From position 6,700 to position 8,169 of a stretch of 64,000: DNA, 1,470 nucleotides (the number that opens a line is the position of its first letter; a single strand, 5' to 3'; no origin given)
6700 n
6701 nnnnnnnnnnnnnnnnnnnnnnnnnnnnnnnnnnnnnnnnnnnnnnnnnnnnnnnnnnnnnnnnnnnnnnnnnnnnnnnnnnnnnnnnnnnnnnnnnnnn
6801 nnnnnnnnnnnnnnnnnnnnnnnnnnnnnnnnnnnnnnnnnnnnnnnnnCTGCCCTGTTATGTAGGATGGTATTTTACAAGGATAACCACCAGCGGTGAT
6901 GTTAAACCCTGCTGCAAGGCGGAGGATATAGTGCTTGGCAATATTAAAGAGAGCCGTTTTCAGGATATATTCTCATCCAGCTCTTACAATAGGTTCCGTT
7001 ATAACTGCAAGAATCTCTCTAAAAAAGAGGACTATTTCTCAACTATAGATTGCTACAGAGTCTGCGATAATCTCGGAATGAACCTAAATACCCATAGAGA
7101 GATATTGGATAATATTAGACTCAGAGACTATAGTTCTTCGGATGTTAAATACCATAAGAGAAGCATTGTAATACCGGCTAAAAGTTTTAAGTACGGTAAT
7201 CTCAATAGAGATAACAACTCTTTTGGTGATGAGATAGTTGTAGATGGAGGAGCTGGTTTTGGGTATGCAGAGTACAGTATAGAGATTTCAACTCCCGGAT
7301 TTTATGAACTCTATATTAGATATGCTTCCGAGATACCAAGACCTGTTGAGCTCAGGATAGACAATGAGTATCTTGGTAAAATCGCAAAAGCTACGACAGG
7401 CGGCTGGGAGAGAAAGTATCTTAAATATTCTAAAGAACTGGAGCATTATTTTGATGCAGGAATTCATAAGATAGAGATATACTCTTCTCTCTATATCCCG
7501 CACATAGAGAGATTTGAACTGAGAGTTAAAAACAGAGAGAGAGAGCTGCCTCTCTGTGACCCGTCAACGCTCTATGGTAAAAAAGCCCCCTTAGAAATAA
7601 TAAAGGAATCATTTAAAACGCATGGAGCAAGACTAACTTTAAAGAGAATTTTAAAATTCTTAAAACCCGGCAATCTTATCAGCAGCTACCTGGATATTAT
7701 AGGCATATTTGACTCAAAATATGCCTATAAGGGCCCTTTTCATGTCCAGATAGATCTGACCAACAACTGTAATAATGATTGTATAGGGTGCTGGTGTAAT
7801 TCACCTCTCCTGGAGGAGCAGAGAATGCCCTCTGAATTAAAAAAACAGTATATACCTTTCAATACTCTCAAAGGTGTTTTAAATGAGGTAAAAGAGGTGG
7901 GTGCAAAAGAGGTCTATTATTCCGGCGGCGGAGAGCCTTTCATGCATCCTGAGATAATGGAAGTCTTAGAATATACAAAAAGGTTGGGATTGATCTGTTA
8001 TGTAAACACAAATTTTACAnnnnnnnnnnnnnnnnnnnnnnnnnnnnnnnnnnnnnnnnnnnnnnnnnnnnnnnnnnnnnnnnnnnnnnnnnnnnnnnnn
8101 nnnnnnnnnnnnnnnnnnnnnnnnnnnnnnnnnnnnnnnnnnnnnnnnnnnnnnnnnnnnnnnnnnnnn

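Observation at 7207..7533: Carbohydrate-binding-module-like beta-sandwich embedded between rSAM modules 2 and 3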

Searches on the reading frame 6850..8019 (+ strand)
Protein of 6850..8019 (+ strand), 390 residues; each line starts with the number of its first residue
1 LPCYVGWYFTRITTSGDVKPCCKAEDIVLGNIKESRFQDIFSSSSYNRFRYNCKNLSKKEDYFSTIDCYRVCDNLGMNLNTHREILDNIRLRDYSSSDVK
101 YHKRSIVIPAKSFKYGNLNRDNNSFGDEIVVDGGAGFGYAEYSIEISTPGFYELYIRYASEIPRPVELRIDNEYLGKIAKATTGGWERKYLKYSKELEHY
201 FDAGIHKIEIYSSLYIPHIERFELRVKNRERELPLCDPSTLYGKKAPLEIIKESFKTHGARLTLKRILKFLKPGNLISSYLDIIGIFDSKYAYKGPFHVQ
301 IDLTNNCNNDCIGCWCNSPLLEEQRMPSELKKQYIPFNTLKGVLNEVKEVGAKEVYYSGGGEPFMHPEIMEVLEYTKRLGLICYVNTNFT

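Call 44: find_related_loci(query=window:6850-8019:+, collection=genome_contigs, flank=10000)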
Query window:6850-8019:+ (390 aa) in genome_contigs; peptide patterns used: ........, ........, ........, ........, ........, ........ (x = any residue, [..] = any of these).
82 stretches matched a pattern; 46 encode a relative of the query (tblastn E <= 1e-3); 45 distinct loci.
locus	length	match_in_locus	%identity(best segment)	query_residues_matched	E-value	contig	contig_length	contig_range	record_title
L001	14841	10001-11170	79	1-390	0e+0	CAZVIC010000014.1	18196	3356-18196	MAG TPA_asm: uncultured Planctomycetia bacterium isolate binchicken_co181_25 genome assembly, contig: NODE_5027_length_1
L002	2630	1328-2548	41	1-390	2e-106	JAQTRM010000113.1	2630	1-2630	MAG: Candidatus Omnitrophota bacterium isolate STB_163 NODE_172222_length_2630_cov_6.881742_Sandtown_B, whole genome sho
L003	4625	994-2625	44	1-390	6e-80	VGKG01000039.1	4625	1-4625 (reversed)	MAG: Candidatus Omnitrophota bacterium isolate M_DeepCast_200m_m2_189 M_DeepCast_200m_m2_189_Ga0194113_10041189, whole g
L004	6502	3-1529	46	1-390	6e-68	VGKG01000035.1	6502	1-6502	MAG: Candidatus Omnitrophota bacterium isolate M_DeepCast_200m_m2_189 M_DeepCast_200m_m2_189_Ga0194113_10024586, whole g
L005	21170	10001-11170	58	1-390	4e-53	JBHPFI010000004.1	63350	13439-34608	Candidatus Omnitrophota bacterium isolate SAG AM-311-J02 NODE_4_length_63350_cov_30.853733, whole genome shotgun sequenc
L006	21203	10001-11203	55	1-390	2e-52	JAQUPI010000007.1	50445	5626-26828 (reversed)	MAG: Candidatus Omnitrophota bacterium isolate STD1_220 NODE_1303_length_50445_cov_4.713065_Sandtown_D1, whole genome sh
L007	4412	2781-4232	41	1-390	8e-50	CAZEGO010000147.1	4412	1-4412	MAG TPA_asm: uncultured Planctomycetia bacterium isolate SRP141376_co2_263 genome assembly, contig: NODE_31361_length_44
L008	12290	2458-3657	55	1-390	1e-49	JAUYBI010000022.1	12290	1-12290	MAG: Candidatus Omnitrophota bacterium isolate C19_metabat.bin.11_sub C19_k141_78267, whole genome shotgun sequence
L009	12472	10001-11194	54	1-390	4e-49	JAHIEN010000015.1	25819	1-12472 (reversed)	MAG: Candidatus Omnitrophota bacterium isolate KR11_0.1_MetaG.mb.20 KR11_0.1_MetaG.mb.20_k141_167318, whole genome shotg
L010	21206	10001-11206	59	1-390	5e-48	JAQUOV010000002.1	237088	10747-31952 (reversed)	MAG: Candidatus Omnitrophota bacterium isolate STD1_209 NODE_89_length_237088_cov_10.788978_Sandtown_D1, whole genome sh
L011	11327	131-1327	54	1-390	8e-47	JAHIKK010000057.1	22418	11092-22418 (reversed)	MAG: Candidatus Omnitrophota bacterium isolate KR13_N1.mb.50 KR13_N1.mb.50_k141_116425, whole genome shotgun sequence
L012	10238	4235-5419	54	1-390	6e-47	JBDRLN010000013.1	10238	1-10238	MAG: Candidatus Omnitrophota bacterium isolate MEGAHIT-group-1.780 k141_2711306, whole genome shotgun sequence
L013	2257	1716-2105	56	261-390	8e-47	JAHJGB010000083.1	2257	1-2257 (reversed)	MAG: Candidatus Omnitrophota bacterium isolate Modern_marine_glass_biofilm.mb.50 Modern_marine_glas.mb.50_k141_442399, w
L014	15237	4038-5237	59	1-390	3e-46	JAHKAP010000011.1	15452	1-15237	MAG: Candidatus Omnitrophota bacterium isolate Undefined_mixed_planktonic.mb.47 Undefined_mixed_pl.mb.47_k141_185806, wh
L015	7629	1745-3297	56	1-390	3e-42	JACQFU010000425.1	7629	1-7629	MAG: Candidatus Wallbacteria bacterium isolate NC_groundwater_1055_Pr1_S-0.65um_67_9 Montesol18_Sp65_coassembly_scaffold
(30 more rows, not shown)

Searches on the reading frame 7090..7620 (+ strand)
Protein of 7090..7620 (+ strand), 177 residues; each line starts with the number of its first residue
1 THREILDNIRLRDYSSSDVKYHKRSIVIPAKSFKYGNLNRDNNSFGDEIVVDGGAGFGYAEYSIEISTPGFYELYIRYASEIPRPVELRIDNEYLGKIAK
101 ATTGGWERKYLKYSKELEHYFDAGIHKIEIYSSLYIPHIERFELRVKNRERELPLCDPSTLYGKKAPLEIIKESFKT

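Call 6: search_protein_families(library=pfam, proteins=[window:7090-7620:+], max_evalue=10)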
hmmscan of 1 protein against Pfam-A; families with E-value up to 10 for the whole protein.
window:7090-7620:+ (177 aa): 1 family
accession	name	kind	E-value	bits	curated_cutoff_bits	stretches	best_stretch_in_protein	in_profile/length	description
PF03944.20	Endotoxin_C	-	0.059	14.2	21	1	53-96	35-78/142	delta endotoxin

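Call 8: search_solved_structures(query=window:7090-7620:+, max_evalue=10, show_alignments=3)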
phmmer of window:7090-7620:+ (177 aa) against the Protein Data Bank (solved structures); distinct sequences matched with E-value up to 10: 4.
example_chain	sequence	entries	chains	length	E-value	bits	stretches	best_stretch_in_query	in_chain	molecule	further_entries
6f2p_A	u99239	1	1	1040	0.14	15.4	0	37-99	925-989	Paenibacillus xanthan lyase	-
2vzp_A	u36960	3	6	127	0.22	14.8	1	52-130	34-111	EXO-BETA-D-GLUCOSAMINIDASE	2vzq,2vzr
2w1w_A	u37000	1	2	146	1.3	12.3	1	58-106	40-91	LIPOLYTIC ENZYME, G-D-S-L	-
2w47_A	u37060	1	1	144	1.3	12.2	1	58-106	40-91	LIPOLYTIC ENZYME, G-D-S-L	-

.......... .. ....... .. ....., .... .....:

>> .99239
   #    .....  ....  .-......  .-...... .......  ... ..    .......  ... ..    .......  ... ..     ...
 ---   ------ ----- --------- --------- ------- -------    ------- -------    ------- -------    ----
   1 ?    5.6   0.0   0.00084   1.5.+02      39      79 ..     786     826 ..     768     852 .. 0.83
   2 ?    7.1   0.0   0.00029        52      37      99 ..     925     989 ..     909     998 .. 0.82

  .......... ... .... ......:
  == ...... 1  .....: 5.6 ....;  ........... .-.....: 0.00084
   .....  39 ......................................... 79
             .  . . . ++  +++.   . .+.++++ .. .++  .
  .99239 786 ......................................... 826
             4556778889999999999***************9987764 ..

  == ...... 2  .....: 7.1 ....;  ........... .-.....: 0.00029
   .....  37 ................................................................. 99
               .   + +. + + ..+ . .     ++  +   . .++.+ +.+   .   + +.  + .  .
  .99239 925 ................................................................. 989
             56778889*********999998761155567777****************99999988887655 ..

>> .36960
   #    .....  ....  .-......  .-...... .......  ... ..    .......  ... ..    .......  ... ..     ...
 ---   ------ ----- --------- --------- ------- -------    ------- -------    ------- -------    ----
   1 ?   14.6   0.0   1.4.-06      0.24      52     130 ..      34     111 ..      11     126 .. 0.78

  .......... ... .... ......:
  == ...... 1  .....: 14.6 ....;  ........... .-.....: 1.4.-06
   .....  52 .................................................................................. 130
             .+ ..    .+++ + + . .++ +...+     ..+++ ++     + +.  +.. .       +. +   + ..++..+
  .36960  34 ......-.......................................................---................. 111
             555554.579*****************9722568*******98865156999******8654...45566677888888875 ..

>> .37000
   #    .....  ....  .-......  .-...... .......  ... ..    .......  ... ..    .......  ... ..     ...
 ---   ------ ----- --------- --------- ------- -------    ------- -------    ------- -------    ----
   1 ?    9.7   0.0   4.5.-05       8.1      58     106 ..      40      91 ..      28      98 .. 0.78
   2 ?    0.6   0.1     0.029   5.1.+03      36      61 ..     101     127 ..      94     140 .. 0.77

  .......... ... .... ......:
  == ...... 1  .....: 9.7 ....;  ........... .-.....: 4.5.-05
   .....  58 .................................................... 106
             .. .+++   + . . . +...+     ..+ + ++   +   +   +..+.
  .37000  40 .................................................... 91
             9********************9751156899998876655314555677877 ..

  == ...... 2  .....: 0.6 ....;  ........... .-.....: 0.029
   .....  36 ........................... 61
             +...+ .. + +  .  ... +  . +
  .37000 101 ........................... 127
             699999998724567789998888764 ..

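Call 9: find_homologous_proteins(query=window:7090-7620:+, max_evalue=0.01)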
Query window:7090-7620:+: 240 candidates shared short words with the query, none scored E <= 0.01.

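Call 17: search_protein_representatives(protein=window:7090-7620:+)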
Query: 177 residues. Proteins with E-value up to 0.001 (for the whole library): 349; up to 1e-10: 34; up to 1e-30: 3. The best 150 are listed.
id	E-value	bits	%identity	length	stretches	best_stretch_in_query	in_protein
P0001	2.3e-47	177.6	48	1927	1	12-176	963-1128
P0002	3.6e-36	141.2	43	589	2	25-145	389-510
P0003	1.2e-33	133.0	39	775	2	25-148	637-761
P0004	2.3e-24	102.7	44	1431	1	25-177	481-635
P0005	5.8e-22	94.9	43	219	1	25-144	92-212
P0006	3.1e-21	92.5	29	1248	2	24-144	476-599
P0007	5.9e-20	88.3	43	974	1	21-144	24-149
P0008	9.6e-20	87.7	31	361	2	25-144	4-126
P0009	1.6e-18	83.6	34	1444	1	23-176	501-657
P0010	2.3e-18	83.2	41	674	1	24-145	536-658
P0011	1.1e-17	80.9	41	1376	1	25-150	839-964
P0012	1.5e-17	80.5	40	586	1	18-143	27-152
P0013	2.1e-17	80.0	37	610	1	23-144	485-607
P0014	5.5e-17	78.7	38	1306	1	26-150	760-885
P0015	6.4e-17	78.5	37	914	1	16-162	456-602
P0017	1.4e-15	74.0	30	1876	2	28-145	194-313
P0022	1.7e-12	64.0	33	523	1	24-144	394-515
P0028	1.1e-11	61.4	32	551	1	25-146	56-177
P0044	1.5e-09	54.4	31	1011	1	28-144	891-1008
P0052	6.9e-09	52.3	29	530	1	18-146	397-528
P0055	1.4e-08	51.2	28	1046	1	13-144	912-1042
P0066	5.0e-08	49.5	31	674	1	15-145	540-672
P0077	1.3e-07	48.2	29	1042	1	26-162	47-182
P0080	1.3e-07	48.1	35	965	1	24-148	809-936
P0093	2.8e-07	47.0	32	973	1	30-143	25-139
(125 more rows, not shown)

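Call 18: search_protein_families(library=pfam, proteins=[P0001, P0002, P0003, P0004, P0005, P0006, P0007, P0008, P0010, P0012], max_evalue=0.01)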
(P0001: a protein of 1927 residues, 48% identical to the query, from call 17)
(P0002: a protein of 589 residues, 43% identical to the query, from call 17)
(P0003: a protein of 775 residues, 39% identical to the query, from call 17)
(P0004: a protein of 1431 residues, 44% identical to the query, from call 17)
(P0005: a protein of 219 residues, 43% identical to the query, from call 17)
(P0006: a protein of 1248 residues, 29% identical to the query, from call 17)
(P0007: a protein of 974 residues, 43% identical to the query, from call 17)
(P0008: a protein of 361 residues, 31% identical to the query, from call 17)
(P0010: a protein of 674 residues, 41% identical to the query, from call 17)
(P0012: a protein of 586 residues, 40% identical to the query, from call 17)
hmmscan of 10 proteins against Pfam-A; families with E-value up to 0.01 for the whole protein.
P0001 (1927 aa): 5 families
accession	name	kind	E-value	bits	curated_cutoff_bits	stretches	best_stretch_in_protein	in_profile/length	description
PF04055.27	Radical_SAM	-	1.7e-64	217.4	29.5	4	1175-1345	3-166/166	Radical SAM superfamily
PF13186.11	SPASM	-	5e-34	116.8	21.5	3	871-923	1-56/67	Iron-sulfur cluster-binding domain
PF02310.24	B12-binding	-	4.7e-09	36.6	32.1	1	38-138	19-120/121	B12 binding domain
PF13353.11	Fer4_12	-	2e-08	35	22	1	525-607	13-90/137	4Fe-4S single cluster domain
PF02679.21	ComA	-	0.0011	18.9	25.2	0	550-602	74-126/243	(2R)-phospho-3-sulfolactate synthase (ComA)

P0002 (589 aa): 1 family
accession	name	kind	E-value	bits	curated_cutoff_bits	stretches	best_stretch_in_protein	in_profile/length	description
PF13186.11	SPASM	-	5.9e-10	39.7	21.5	1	273-331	1-53/67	Iron-sulfur cluster-binding domain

P0003 (775 aa): 3 families
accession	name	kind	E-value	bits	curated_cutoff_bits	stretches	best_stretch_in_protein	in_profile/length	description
PF04055.27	Radical_SAM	-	1.1e-16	61.9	29.5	1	48-186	3-136/166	Radical SAM superfamily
PF13186.11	SPASM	-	1.4e-13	51.3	21.5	1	394-445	1-57/67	Iron-sulfur cluster-binding domain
PF13353.11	Fer4_12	-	0.0018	19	22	1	51-142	14-100/137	4Fe-4S single cluster domain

P0004 (1431 aa): 3 families
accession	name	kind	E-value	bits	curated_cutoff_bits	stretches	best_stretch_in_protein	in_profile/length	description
PF04055.27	Radical_SAM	-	1.1e-48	166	29.5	3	676-818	3-139/166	Radical SAM superfamily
PF13186.11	SPASM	-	6.1e-33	113.4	21.5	3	383-434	1-57/67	Iron-sulfur cluster-binding domain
PF13353.11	Fer4_12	-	3.8e-10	40.6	22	0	34-117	13-90/137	4Fe-4S single cluster domain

P0005 (219 aa): 1 family
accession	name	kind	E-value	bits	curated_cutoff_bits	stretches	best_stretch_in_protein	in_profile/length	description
PF13186.11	SPASM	-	2.4e-06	28.2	21.5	1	4-30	30-53/67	Iron-sulfur cluster-binding domain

P0006 (1248 aa): 7 families
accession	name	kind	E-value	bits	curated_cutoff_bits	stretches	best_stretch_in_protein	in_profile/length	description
PF07587.16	PSD1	-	3.7e-87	292.2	28.5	1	957-1205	1-240/244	Protein of unknown function (DUF1553)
PF07583.16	PSCyt2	-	2.5e-79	266.5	29.8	1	174-384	2-208/209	Protein of unknown function (DUF1549)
PF07635.16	PSCyt1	-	1.1e-14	55.2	22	1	46-102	1-58/59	Planctomycete cytochrome C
PF25275.1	Golvesin_C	-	6.1e-06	26.8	31.6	0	650-726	34-108/132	Golvesin C-terminal domain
PF16990.11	CBM_35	-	0.0005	20.8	28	0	645-699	23-76/121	Carbohydrate binding module (family 35)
PF03944.20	Endotoxin_C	-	0.00075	20.3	21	0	653-748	22-142/142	delta endotoxin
PF14376.11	Haem_bd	-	0.0077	16.6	27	0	24-54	20-50/133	Haem-binding domain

P0007 (974 aa): 2 families
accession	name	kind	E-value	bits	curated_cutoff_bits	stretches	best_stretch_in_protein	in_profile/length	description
PF04055.27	Radical_SAM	-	1.2e-33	117.1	29.5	2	632-803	3-166/166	Radical SAM superfamily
PF13186.11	SPASM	-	7.8e-20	71.4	21.5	2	886-935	1-53/67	Iron-sulfur cluster-binding domain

P0008 (361 aa): 3 families
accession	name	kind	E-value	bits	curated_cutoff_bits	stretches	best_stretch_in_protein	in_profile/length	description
PF25275.1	Golvesin_C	-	0.00013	22.5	31.6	0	198-268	46-115/132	Golvesin C-terminal domain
PF03944.20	Endotoxin_C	-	0.00025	21.9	21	0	196-282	41-140/142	delta endotoxin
PF18099.7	CBM_35_2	-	0.00055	20.4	23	0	191-242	27-75/112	Carbohydrate binding module (family 35)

P0010 (674 aa): 2 families
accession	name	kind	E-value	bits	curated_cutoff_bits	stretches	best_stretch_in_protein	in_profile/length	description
PF04055.27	Radical_SAM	-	3.1e-16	60.4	29.5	1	247-408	2-165/166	Radical SAM superfamily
PF02310.24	B12-binding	-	8.5e-08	32.5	32.1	1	100-147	43-91/121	B12 binding domain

P0012 (586 aa): 2 families
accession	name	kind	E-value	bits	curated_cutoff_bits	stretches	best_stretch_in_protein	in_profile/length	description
PF04055.27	Radical_SAM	-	1.2e-17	65.1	29.5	1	209-377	3-164/166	Radical SAM superfamily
PF13186.11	SPASM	-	3.9e-09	37.1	21.5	1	465-518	1-63/67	Iron-sulfur cluster-binding domain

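Call 27: search_protein_families(library=pfam, proteins=[P0017, P0022, P0028, P0044, P0055, P0066, P0077, P0080, P0093, P0052], max_evalue=0.001)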
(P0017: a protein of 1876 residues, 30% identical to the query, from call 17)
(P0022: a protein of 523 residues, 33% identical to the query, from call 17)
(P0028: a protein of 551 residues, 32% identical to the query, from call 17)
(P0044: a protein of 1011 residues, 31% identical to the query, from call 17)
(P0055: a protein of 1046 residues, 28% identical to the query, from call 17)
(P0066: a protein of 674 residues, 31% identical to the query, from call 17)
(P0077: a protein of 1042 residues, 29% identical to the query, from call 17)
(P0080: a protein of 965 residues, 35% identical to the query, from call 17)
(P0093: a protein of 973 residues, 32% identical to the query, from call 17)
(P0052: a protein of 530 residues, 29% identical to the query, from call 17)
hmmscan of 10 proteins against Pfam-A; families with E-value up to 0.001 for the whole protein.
P0017 (1876 aa): 3 families
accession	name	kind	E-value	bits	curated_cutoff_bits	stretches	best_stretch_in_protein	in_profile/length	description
PF13360.13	PQQ_2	-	1.7e-15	57.8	27.6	1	1366-1448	6-76/233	Outer membrane protein assembly factor BamB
PF16990.11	CBM_35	-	0.00021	22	28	0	347-450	4-103/121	Carbohydrate binding module (family 35)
PF03422.21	CBM_6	-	0.00029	21.6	28.9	0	348-452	2-107/125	Carbohydrate binding module (family 6)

P0022 (523 aa): 3 families
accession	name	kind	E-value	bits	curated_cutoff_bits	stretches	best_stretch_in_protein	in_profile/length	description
PF13692.12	Glyco_trans_1_4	-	4.2e-24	85.8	27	1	206-350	2-142/142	Glycosyl transferases group 1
PF00534.26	Glycos_transf_1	-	4.8e-23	82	26.4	1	197-363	5-171/172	Glycosyl transferases group 1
PF13524.12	Glyco_trans_1_2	-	2e-05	25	25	1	235-378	13-142/144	Glycosyl transferase-like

P0028 (551 aa): 2 families
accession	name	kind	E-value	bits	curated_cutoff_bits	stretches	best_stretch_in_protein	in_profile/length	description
PF14269.12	Arylsulfotran_2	-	3.9e-22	79.4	27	1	266-516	3-299/301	Arylsulfotransferase (ASST)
PF05935.17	Arylsulfotrans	-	3.9e-08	33.1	24.2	0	298-419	92-211/374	Arylsulfotransferase (ASST)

P0044 (1011 aa): 3 families
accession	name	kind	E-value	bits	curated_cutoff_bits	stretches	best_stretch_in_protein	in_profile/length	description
PF13231.12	PMT_2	-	1.3e-15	58.4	26.1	1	115-268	9-159/160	Dolichyl-phosphate-mannose-protein mannosyltransferase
PF02366.24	PMT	-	4.2e-06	27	22.7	1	125-271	80-235/245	Dolichyl-phosphate-mannose-protein mannosyltransferase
PF02516.20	STT3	-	0.00095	19.2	24.5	0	129-267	98-239/405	Oligosaccharyl transferase STT3, N-terminal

P0055 (1046 aa): 1 family
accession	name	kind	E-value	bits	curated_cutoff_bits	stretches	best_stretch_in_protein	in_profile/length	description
PF13231.12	PMT_2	-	2.8e-14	54.1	26.1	1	119-246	5-130/160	Dolichyl-phosphate-mannose-protein mannosyltransferase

P0066 (674 aa): 2 families
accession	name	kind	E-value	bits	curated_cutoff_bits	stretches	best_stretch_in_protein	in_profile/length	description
PF13231.12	PMT_2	-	1.5e-07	32.2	26.1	1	71-201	2-133/160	Dolichyl-phosphate-mannose-protein mannosyltransferase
PF01699.29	Na_Ca_ex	-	0.00052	20.4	24.9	1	264-351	64-148/151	Sodium/calcium exchanger protein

P0077 (1042 aa): 4 families
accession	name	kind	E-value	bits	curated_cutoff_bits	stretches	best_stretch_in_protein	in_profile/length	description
PF22422.2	MGH1-like_GH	-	2.9e-38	132.8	27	1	638-942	4-349/356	Mannosylglycerate hydrolase MGH1-like glycoside hydrolase domain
PF01204.24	Trehalase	-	6.6e-13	48.8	21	1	761-918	303-461/512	Trehalase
PF17389.8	Bac_rhamnosid6H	-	3.3e-08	33.6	24.5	1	687-823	103-219/339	Bacterial alpha-L-rhamnosidase 6 hairpin glycosidase domain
PF03200.22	Glyco_hydro_63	-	5.4e-06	25.9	22.4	0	765-827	252-316/492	Glycosyl hydrolase family 63 C-terminal domain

P0080 (965 aa): 2 families
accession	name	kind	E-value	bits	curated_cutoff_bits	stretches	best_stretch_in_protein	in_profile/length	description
PF04151.21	PPC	-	3.7e-07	31.3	25.9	0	183-252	2-68/70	Bacterial pre-peptidase C-terminal domain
PF25275.1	Golvesin_C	-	3.2e-05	24.5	31.6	1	828-922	25-116/132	Golvesin C-terminal domain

P0093 (973 aa): 3 families
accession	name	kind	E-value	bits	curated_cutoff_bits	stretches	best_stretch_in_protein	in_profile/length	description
PF22422.2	MGH1-like_GH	-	3.1e-37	129.4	27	1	588-890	4-348/356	Mannosylglycerate hydrolase MGH1-like glycoside hydrolase domain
PF17389.8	Bac_rhamnosid6H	-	5.9e-08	32.8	24.5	1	636-806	102-250/339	Bacterial alpha-L-rhamnosidase 6 hairpin glycosidase domain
PF01204.24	Trehalase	-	0.00019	20.9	21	1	714-870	306-464/512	Trehalase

P0052 (530 aa): 1 family
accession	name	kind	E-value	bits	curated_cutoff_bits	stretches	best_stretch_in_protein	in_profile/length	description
PF03422.21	CBM_6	-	0.00066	20.4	28.9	1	408-516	1-110/125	Carbohydrate binding module (family 6)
